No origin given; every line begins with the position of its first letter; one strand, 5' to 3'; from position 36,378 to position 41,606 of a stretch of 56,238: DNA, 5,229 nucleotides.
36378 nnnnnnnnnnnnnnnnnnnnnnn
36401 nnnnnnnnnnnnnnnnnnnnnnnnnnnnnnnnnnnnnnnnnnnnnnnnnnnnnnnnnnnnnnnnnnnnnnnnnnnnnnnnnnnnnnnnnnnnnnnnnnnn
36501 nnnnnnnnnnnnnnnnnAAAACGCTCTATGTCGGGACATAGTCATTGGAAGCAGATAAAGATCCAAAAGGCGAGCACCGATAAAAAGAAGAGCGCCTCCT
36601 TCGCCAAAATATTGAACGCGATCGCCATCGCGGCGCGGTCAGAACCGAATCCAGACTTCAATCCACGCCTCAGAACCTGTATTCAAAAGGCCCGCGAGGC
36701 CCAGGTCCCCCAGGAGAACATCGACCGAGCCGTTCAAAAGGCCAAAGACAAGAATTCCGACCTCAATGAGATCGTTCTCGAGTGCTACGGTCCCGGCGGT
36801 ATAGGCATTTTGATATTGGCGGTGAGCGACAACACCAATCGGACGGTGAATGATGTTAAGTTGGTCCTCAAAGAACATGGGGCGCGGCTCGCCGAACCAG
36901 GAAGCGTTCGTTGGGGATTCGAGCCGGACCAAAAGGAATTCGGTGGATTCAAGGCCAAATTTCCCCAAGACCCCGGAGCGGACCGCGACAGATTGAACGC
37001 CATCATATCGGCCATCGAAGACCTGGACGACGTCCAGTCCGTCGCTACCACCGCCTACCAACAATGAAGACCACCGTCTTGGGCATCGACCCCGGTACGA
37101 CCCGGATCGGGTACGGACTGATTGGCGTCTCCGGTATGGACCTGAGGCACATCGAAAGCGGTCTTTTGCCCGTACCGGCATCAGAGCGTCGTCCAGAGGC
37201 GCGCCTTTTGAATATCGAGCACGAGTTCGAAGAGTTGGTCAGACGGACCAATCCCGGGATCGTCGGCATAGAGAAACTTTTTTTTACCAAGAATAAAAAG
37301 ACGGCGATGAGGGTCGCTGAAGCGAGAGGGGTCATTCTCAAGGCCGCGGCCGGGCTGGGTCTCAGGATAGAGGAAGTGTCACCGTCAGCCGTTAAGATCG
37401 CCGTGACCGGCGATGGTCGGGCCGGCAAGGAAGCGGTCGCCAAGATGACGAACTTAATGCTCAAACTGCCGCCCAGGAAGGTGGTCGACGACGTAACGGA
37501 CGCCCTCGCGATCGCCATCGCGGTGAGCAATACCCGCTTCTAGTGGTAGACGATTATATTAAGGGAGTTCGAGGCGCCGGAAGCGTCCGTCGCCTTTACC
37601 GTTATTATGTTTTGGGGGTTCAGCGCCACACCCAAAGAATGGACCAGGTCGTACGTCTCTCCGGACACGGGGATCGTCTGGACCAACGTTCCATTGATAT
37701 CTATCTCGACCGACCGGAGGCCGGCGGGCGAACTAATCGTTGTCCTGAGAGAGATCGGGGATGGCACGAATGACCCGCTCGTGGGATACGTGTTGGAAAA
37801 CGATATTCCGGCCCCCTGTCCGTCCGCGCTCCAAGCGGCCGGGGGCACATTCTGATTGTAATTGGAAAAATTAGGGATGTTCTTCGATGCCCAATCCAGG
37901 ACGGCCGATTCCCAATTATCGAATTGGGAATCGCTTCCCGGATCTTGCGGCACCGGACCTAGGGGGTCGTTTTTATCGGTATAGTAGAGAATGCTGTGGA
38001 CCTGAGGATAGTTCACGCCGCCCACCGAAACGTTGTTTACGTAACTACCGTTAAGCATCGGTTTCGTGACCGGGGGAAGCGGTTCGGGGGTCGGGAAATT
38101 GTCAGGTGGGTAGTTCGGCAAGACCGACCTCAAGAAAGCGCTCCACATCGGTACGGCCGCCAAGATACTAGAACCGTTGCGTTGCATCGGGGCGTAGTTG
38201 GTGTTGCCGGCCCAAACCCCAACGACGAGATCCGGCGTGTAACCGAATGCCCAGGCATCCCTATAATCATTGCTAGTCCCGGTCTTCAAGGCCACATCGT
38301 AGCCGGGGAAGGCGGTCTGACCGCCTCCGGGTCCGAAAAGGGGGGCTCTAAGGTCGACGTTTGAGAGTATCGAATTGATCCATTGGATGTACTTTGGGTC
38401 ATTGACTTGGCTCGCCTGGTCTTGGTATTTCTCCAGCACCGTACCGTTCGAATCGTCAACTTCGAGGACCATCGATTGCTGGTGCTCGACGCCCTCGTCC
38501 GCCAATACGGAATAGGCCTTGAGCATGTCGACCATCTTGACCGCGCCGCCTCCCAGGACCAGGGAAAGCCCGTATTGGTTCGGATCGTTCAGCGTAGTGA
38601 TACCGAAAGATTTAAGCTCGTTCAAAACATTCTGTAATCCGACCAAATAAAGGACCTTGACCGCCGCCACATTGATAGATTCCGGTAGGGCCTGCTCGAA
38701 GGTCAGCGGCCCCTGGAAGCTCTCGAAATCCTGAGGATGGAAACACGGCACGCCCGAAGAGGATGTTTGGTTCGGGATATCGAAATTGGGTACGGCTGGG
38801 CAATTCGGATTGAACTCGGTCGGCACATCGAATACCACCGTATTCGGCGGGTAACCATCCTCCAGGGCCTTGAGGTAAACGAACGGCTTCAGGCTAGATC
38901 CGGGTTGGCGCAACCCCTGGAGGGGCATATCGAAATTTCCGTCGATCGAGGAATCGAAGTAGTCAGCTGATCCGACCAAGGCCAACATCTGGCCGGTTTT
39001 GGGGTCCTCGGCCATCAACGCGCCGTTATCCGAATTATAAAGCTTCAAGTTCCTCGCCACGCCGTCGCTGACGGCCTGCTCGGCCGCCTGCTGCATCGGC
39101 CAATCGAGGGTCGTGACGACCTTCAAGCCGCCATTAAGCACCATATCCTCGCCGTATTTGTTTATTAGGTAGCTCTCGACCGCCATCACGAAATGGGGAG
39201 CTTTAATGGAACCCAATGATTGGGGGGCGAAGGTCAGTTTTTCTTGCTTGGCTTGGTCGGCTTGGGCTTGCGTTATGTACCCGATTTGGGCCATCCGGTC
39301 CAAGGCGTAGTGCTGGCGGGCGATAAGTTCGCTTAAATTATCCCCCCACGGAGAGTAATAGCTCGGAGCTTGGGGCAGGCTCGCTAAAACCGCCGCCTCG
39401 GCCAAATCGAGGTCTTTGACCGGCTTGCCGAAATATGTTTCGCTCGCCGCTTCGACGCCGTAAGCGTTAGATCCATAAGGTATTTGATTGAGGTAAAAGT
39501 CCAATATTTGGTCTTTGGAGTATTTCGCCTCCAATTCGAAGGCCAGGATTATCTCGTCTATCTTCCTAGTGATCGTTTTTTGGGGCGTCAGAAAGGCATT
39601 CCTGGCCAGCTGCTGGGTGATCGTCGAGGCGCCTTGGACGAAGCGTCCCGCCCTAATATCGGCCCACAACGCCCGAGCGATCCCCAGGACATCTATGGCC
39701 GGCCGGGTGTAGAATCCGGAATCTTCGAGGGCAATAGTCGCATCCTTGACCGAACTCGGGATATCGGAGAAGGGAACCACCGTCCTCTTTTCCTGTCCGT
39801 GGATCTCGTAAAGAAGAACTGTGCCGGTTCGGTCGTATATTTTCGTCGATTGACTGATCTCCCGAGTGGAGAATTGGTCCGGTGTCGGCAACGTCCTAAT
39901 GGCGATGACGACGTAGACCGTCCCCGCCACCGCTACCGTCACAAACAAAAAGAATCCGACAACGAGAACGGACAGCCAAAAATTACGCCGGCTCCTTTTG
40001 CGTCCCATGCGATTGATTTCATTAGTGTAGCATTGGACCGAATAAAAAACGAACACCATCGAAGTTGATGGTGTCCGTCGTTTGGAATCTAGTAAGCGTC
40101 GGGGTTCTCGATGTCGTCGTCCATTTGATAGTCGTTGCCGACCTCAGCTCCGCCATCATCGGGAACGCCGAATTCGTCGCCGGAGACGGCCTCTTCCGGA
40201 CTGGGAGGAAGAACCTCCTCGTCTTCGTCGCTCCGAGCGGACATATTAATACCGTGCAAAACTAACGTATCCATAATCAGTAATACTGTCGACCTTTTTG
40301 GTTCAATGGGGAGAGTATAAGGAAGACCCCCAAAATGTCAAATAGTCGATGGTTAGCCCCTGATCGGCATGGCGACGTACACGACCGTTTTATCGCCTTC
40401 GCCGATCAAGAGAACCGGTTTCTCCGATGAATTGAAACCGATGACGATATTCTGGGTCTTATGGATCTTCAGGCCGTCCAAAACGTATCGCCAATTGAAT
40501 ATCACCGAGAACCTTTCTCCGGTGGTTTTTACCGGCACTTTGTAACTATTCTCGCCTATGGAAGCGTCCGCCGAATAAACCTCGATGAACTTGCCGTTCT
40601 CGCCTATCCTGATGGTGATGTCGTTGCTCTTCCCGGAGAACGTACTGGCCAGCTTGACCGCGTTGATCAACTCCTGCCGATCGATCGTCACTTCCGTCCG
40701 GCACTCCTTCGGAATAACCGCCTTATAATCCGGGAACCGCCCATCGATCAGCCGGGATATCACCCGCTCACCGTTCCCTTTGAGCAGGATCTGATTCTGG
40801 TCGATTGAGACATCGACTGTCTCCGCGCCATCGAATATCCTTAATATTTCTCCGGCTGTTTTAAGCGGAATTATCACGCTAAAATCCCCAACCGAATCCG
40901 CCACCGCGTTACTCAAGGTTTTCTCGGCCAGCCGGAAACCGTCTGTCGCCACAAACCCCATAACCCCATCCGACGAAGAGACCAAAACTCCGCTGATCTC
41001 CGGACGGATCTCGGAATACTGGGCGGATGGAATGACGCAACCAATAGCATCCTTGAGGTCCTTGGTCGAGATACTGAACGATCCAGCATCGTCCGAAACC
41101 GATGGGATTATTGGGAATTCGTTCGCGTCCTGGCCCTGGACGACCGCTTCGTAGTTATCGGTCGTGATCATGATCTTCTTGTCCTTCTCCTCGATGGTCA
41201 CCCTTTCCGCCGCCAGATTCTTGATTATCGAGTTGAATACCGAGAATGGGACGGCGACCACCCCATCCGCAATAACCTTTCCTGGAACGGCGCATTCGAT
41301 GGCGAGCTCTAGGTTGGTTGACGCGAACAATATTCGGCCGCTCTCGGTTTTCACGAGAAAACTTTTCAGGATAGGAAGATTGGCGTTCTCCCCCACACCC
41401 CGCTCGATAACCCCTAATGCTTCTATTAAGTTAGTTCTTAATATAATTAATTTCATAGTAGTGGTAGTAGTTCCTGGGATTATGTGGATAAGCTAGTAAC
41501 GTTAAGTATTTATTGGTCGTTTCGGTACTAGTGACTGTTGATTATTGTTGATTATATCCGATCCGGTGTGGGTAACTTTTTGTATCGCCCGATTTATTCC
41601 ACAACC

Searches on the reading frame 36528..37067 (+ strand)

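Call 9: search_protein_families(library=pfam, max_evalue=0.001, proteins=[window:36528-37067:+])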
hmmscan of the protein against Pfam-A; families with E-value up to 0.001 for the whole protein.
window:36528-37067:+ (179 aa): 2 families
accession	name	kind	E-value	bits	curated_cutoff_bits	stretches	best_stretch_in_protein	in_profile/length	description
PF20772.2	TACO1_YebC_N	-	8.8e-23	81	36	1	5-74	1-72/73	TACO1/YebC protein N-terminal domain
PF01709.26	Transcrip_reg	-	2.8e-18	66.6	27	1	80-132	2-54/160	TACO1/YebC second and third domain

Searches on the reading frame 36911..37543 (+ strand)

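Call 83: search_protein_families(library=pfam, max_evalue=0.001, proteins=[window:36911-37543:+])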
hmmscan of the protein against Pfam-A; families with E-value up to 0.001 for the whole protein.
window:36911-37543:+ (210 aa): 1 family
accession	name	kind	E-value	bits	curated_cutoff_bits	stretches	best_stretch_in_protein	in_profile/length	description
PF02075.23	RuvC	-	8.6e-34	117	22.2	1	56-204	1-147/148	Crossover junction endodeoxyribonuclease RuvC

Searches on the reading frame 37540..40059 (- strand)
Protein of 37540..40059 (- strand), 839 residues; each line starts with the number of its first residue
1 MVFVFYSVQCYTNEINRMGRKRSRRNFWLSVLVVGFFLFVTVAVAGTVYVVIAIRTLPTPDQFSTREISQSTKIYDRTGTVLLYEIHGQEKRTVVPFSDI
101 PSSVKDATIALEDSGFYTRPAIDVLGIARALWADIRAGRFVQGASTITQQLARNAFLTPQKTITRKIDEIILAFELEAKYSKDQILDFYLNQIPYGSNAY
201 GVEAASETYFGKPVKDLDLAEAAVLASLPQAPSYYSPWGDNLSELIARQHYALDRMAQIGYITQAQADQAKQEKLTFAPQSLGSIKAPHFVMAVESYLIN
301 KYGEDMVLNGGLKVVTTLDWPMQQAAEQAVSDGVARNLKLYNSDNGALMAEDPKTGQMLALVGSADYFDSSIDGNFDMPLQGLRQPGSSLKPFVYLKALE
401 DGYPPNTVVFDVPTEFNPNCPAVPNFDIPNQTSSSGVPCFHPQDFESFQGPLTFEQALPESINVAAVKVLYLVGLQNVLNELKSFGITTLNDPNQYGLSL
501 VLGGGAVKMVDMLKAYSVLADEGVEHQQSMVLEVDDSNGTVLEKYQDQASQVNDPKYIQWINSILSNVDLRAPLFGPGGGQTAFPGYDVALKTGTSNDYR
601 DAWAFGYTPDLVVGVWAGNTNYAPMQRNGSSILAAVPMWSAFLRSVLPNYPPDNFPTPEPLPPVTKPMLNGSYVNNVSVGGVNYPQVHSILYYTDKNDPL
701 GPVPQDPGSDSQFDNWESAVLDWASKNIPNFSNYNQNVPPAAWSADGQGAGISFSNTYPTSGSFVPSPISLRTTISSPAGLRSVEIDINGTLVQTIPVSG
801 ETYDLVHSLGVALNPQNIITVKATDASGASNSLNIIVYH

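Call 9: search_protein_families(library=pfam, max_evalue=0.001, proteins=[window:37540-40059:-])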
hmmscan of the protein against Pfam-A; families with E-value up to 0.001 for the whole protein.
window:37540-40059:- (839 aa): 2 families
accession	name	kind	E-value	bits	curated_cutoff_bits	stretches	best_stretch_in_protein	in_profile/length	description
PF00912.28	Transgly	-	1.2e-62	210.9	27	1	83-256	5-177/178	Transglycosylase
PF00905.27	Transpeptidase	-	3.9e-19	69.4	22.1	1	346-610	1-267/299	Penicillin binding protein transpeptidase domain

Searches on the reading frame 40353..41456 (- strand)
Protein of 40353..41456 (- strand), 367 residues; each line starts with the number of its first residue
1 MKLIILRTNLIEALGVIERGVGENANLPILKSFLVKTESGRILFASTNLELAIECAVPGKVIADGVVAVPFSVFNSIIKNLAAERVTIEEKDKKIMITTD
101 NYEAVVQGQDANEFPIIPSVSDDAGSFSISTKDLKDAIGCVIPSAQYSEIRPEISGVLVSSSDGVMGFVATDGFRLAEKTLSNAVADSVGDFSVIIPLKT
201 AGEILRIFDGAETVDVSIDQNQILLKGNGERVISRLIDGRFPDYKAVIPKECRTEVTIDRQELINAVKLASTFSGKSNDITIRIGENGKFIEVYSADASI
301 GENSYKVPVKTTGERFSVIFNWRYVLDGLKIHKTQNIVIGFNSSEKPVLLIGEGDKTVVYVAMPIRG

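Call 9: search_protein_families(library=pfam, max_evalue=0.001, proteins=[window:40353-41456:-])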
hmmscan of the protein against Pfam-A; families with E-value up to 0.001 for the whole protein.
window:40353-41456:- (367 aa): 3 families
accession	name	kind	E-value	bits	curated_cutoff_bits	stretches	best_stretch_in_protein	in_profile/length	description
PF02767.21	DNA_pol3_beta_2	-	2.1e-26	92.9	27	1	129-243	2-116/116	DNA polymerase III beta subunit, central domain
PF00712.24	DNA_pol3_beta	-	1.7e-23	83.5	24.4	2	1-118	1-120/120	DNA polymerase III beta subunit, N-terminal domain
PF02768.20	DNA_pol3_beta_3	-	6e-21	74.9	27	1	246-366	2-121/121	DNA polymerase III beta subunit, C-terminal domain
